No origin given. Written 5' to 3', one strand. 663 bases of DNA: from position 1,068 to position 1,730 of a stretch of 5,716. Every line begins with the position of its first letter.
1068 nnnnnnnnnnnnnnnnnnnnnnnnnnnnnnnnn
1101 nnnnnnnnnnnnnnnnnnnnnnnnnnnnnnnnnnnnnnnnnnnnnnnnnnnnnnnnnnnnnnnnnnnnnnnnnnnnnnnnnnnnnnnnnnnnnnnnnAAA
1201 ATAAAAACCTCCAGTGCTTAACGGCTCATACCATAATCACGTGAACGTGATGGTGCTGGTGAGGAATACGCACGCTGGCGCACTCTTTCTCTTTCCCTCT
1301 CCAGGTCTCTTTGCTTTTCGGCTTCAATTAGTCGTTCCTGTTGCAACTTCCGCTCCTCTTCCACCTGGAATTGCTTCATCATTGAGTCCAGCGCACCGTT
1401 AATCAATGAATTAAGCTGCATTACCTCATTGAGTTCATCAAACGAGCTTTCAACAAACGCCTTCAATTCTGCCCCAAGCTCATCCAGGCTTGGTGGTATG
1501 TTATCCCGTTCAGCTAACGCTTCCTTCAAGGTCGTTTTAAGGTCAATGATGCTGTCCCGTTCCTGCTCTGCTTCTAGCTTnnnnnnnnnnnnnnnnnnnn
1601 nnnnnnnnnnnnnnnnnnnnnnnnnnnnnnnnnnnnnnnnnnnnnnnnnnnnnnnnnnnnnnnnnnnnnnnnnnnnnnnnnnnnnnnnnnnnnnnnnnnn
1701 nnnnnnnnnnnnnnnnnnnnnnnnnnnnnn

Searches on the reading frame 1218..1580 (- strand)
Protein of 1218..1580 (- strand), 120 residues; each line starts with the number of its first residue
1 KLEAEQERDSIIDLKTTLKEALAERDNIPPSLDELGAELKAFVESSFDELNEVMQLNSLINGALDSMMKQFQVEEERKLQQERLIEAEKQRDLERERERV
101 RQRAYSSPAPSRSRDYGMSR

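Call 53: search_dna_similar(query=window:1218-1580:-, collection=plasmids, mode=protein, max_rows=60, rows=spread, max_evalue=0.001)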
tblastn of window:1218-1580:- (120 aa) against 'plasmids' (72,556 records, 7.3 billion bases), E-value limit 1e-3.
Records with a match: 166; places in all: 176; records where one place covers at least 80% of the query: 30.
Best place of each record, by identity: >=99% 20; 95-99% 1; 80-90% 10; <60% 135.
By first word of the organism name: Escherichia 112; Klebsiella 16; Salmonella 10; Citrobacter 6; Morganella 4; Proteus 4; Enterobacter 4; Moellerella 3; Pectobacterium 2; Yersinia 1; and 4 more.
By predicted mobility (MOB-suite, as given by PLSDB): conjugative 102; mobilizable 64.
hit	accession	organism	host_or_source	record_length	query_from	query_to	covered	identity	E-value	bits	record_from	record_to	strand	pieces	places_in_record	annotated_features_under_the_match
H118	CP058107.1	Escherichia coli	culture,Pooled sheep faecal samples ...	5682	1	120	100%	100.0%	4e-52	182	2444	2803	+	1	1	MobA/MobL family protein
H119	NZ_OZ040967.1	Escherichia coli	-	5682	1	120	100%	100.0%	4e-52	182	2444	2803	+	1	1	MobA/MobL family protein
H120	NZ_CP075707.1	Escherichia coli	Homo sapiens,stool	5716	1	120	100%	100.0%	4e-52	182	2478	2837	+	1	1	MobA/MobL family protein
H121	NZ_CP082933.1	Salmonella enterica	Homo sapiens,stool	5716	1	120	100%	100.0%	4e-52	182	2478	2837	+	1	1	MobA/MobL family protein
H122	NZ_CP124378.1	Escherichia coli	environmental: river/lake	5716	1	120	100%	100.0%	4e-52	182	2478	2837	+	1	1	MobA/MobL family protein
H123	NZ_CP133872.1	Escherichia coli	Homo sapiens,pure culture,rectal swab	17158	1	120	100%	100.0%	4e-52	182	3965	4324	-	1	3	MobA/MobL family protein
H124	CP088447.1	Escherichia coli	Homo sapiens,blood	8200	1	120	100%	99.2%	2e-51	180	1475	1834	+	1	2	MobA/MobL family protein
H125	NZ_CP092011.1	Salmonella enterica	Homo sapiens,whole organism,inguinal ...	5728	1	120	100%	87.0%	2e-46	166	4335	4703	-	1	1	MobA/MobL family protein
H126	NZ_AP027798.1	Escherichia coli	Homo sapiens,whole organism,feces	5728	1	120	100%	87.0%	2e-46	166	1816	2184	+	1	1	MobA/MobL family protein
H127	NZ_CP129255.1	Escherichia coli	Homo sapiens,anal swab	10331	1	120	100%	87.0%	2e-46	166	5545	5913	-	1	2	MobA/MobL family protein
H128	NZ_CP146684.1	Escherichia coli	-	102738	26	120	79%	100.0%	9e-36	135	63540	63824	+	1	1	hypothetical protein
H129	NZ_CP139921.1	Yersinia aleksiciae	Cell culture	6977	7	100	78%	39.6%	7e-8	56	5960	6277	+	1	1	mobA: mobilization protein MobA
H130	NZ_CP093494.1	Klebsiella pneumoniae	Homo sapiens,Isolated from blood of a ...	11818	7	100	78%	38.6%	4e-7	54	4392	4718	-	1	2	mobA: mobilization protein MobA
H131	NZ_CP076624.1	Morganella morganii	Homo sapiens,surgical ...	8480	7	100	78%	37.6%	2e-6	52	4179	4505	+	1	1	MobA/MobL family protein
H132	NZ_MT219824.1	Escherichia coli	-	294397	7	100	78%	37.2%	9e-8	56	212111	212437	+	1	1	none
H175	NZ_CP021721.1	Escherichia coli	-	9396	7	100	78%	35.4%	5e-7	54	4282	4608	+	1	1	mobA: mobilization protein MobA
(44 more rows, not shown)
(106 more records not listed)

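Call 55: get_annotated_region(hit=H129, flank=3000)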
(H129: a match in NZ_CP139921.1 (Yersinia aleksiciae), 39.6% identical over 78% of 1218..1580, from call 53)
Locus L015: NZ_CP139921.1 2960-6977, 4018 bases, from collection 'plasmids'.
description: Yersinia aleksiciae strain SCPM-O-B-8086 plasmid pB-8086-2, complete sequence
organism: Yersinia aleksiciae (NCBI taxid 263819)
taxonomy: Bacteria; Pseudomonadota; Gammaproteobacteria; Enterobacterales; Yersiniaceae; Yersinia; Yersinia aleksiciae
host: -; source: Cell culture; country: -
typing (MOB-suite, as given by PLSDB): mobilizable; replicon ColE10; relaxase MOBQ
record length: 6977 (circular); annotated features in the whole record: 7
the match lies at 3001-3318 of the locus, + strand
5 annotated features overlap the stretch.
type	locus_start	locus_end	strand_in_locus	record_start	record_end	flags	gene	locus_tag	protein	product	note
CDS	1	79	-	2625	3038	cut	-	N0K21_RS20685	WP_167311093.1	hypothetical protein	-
CDS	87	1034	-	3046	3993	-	-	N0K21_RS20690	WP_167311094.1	replication initiation protein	GO:0006270 - DNA replication initiation [Evidence IEA]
CDS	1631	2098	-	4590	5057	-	traD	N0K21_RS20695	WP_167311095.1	conjugal transfer protein TraD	-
CDS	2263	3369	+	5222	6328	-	mobA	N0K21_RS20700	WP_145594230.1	mobilization protein MobA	-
CDS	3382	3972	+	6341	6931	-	-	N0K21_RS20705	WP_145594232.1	tRNA modification GTPase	-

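Call 56: get_annotated_region(hit=H131, flank=3000)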
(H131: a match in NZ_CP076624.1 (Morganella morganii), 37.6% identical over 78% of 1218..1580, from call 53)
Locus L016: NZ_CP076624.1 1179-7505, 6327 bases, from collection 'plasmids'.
description: Morganella morganii strain CTX51T plasmid p_MMCTX51T, complete sequence
organism: Morganella morganii (NCBI taxid 582)
taxonomy: Bacteria; Pseudomonadota; Gammaproteobacteria; Enterobacterales; Morganellaceae; Morganella; Morganella morganii
host: -; source: Homo sapiens,surgical resection,adenocarcinoma in cecum; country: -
typing (MOB-suite, as given by PLSDB): mobilizable; replicon rep_cluster_1159; relaxase MOBQ
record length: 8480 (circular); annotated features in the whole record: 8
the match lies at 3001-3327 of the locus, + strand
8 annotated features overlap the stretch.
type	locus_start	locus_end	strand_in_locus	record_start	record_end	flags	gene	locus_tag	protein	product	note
CDS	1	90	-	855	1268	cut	-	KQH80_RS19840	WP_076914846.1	hypothetical protein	-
CDS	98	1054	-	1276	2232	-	-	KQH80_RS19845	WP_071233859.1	replication initiation protein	GO:0006270 - DNA replication initiation [Evidence IEA]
CDS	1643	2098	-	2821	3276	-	-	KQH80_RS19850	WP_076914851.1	conjugal transfer protein TraD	-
CDS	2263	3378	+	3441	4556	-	-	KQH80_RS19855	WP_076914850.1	MobA/MobL family protein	-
CDS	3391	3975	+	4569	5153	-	-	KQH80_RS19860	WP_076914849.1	tRNA modification GTPase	-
CDS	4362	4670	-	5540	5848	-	-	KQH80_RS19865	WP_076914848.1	hypothetical protein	-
CDS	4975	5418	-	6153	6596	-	-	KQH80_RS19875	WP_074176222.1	GFA family protein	-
CDS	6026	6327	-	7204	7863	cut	-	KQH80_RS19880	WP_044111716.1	HAD-IA family hydrolase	GO:0008152 - metabolic process [Evidence IEA]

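Call 57: get_annotated_region(hit=H175, flank=3000)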
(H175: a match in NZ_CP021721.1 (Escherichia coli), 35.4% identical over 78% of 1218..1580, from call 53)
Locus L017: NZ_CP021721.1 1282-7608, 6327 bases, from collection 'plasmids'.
description: Escherichia coli strain AR_0128 plasmid tig00000856, complete sequence
organism: Escherichia coli (NCBI taxid 562)
taxonomy: Bacteria; Pseudomonadota; Gammaproteobacteria; Enterobacterales; Enterobacteriaceae; Escherichia; Escherichia coli
host: -; source: -; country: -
typing (MOB-suite, as given by PLSDB): mobilizable; replicon rep_cluster_1787; relaxase MOBQ
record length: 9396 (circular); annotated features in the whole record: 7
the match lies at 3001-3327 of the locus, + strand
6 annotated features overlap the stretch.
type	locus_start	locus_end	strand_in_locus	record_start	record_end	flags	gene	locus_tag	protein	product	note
CDS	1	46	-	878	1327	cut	-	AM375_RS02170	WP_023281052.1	helix-turn-helix domain-containing protein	-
CDS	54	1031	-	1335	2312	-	-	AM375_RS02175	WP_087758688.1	replication initiation protein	GO:0006270 - DNA replication initiation [Evidence IEA]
CDS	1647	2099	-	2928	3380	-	traD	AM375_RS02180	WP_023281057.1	conjugal transfer protein TraD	-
CDS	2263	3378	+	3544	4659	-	mobA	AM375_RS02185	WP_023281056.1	mobilization protein MobA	-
CDS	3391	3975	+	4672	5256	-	-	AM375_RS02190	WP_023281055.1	mobilization protein MobX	-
CDS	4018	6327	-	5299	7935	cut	-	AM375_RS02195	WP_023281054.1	DEAD/DEAH box helicase family protein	-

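Call 61: search_protein_families(proteins=[L017:3391-3972:+, L015:3382-3969:+, L016:3391-3972:+], library=ncbifam, max_evalue=1)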
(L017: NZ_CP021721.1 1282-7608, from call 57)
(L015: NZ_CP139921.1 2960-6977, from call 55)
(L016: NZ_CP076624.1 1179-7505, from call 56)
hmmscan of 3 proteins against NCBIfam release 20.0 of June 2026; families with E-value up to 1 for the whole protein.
L017:3391-3972:+ (194 aa): 19 families
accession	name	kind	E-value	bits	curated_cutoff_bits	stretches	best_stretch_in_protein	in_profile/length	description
NF033766.1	choice_anch_G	domain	0.0039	17.2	45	1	21-99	150-237/283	choice-of-anchor G family protein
NF052504.1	sll1863_fam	domain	0.0047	17.1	35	1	28-79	37-88/93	sll1863 family stress response protein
NF053852.1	vesicle_Bd0635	exception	0.0061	16.2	250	1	3-118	53-158/223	CpoB-like predatory vesicle lipoprotein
TIGR02554.1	PrgH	equivalog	0.028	13.5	188.6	1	57-152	79-173/389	PrgH/EprH family type III secretion apparatus protein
NF004411.0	PRK05759.1-2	equivalog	0.029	14.4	131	1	16-110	31-125/156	F0F1 ATP synthase subunit B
TIGR02559.1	HrpB7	equivalog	0.036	14.4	134.4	1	9-51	82-124/158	type III secretion protein HrpB7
NF047516.1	LA_3659_fam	equivalog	0.041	13.4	36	1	16-93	137-215/221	LA_3659 family protein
NF047514.1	SpiroCoCo_N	equivalog_domain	0.041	13.4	75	1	16-93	137-215/221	SpiroCoCo family coiled-coil protein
NF043078.1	MMSYN1_0168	equivalog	0.061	11.9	800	1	7-118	169-280/649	oligopeptide ABC transporter ATP-binding protein OppF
TIGR04527.1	mycoplas_twoTM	subfamily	0.065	12.9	125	1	6-101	57-176/248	MG_279/MG_280 family protein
NF010470.0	PRK13895.1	subfamily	0.068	12.9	139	1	28-135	40-141/144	conjugal transfer protein TraM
TIGR02169.1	SMC_prok_A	equivalog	0.073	10.7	729.4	1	6-102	428-524/1165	chromosome segregation protein SMC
TIGR03752.1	conj_TIGR03752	hypoth_equivalog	0.079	12.2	241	1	26-99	68-140/471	TIGR03752 family integrating conjugative element protein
TIGR00996.1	Mtu_fam_mce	paralog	0.11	11.7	140.5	1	18-102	193-275/291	MCE family protein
TIGR02473.1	flagell_FliJ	equivalog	0.13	12.6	50.45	1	35-108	24-97/141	flagellar export protein FliJ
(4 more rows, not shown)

L015:3382-3969:+ (196 aa): 24 families
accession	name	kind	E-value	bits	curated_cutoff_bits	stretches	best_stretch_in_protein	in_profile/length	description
NF033928.1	alph_xenorhab_A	subfamily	0.0018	17.7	125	1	12-129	118-226/339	alpha-xenorhabdolysin family binary toxin subunit A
NF043058.1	T4SS_LegC2C7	subfamily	0.0018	17.3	350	1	19-109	124-215/348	LegC2/C7 family Dot/Icm T4SS effector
TIGR04211.1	SH3_and_anchor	equivalog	0.0031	17.1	65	1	19-112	61-151/198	TIGR04211 family SH3 domain-containing protein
NF052504.1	sll1863_fam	domain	0.007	16.5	35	1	5-80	13-89/93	sll1863 family stress response protein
TIGR00996.1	Mtu_fam_mce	paralog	0.011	14.9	140.5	1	4-81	193-273/291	MCE family protein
TIGR02169.1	SMC_prok_A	equivalog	0.022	12.4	729.4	1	4-113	718-826/1165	chromosome segregation protein SMC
TIGR04523.1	Mplasa_alph_rch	subfamily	0.026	12.4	270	1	5-98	252-347/745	helix-rich protein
NF050088.1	Get3_fold_NosAFP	equivalog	0.029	13.3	325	1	38-128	157-248/364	Get3/ArsA fold putative tail anchor-mediating ATPase NosAFP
NF003034.1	PRK03918.1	equivalog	0.03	12.3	700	1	6-112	189-295/878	DNA double-strand break repair ATPase Rad50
NF050013.1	HpsJ_like_A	equivalog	0.033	13.8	140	1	31-116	108-191/217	HpsJ-like protein, cyanoexosortase A-associated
NF053712.1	repair_DEAH_YoaA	equivalog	0.067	11.9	680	1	6-112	230-338/630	DNA repair helicase YoaA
TIGR00437.1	feoB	equivalog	0.076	11.7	315.65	1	7-133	145-266/594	ferrous iron transport protein B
TIGR01069.2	mutS2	equivalog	0.082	11.2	400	1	3-90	513-600/790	endonuclease MutS2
NF047516.1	LA_3659_fam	equivalog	0.12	11.9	36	1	3-108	47-149/221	LA_3659 family protein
NF047514.1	SpiroCoCo_N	equivalog_domain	0.12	11.9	75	1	3-108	47-149/221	SpiroCoCo family coiled-coil protein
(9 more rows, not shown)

L016:3391-3972:+ (194 aa): 16 families
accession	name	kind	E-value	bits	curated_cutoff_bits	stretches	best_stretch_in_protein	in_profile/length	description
TIGR04211.1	SH3_and_anchor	equivalog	0.0024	17.5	65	1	19-111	61-150/198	TIGR04211 family SH3 domain-containing protein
NF043058.1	T4SS_LegC2C7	subfamily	0.0039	16.2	350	1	19-110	124-216/348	LegC2/C7 family Dot/Icm T4SS effector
TIGR04523.1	Mplasa_alph_rch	subfamily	0.013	13.5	270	1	5-102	252-351/745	helix-rich protein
NF050013.1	HpsJ_like_A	equivalog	0.037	13.6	140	1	33-132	110-205/217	HpsJ-like protein, cyanoexosortase A-associated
TIGR02169.1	SMC_prok_A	equivalog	0.046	11.4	729.4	1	7-111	721-824/1165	chromosome segregation protein SMC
TIGR04527.1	mycoplas_twoTM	subfamily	0.051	13.2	125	1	3-104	54-165/248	MG_279/MG_280 family protein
NF047516.1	LA_3659_fam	equivalog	0.054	13.1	36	1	3-80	47-123/221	LA_3659 family protein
NF047514.1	SpiroCoCo_N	equivalog_domain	0.054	13.1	75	1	3-80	47-123/221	SpiroCoCo family coiled-coil protein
NF033930.1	pneumo_PspA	exception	0.064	11.9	850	1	21-97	284-359/659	pneumococcal surface protein A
TIGR01597.1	PYST-B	paralog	0.067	12.6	175.5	1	17-139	106-223/256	Plasmodium yoelii subtelomeric family PYST-B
NF005908.0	PRK07889.1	equivalog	0.16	11.7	299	0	15-135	27-144/256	enoyl-ACP reductase FabI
TIGR02168.1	SMC_prok_B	equivalog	0.18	9.5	567.35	1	15-108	740-918/1181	chromosome segregation protein SMC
TIGR01069.2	mutS2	equivalog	0.25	9.6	400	1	3-86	513-596/790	endonuclease MutS2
TIGR03752.1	conj_TIGR03752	hypoth_equivalog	0.35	10.1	241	1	20-98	62-139/471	TIGR03752 family integrating conjugative element protein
NF045780.1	TrlF_fam_ATP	equivalog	0.43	9.2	350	1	9-104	494-589/944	TrlF family AAA-like ATPase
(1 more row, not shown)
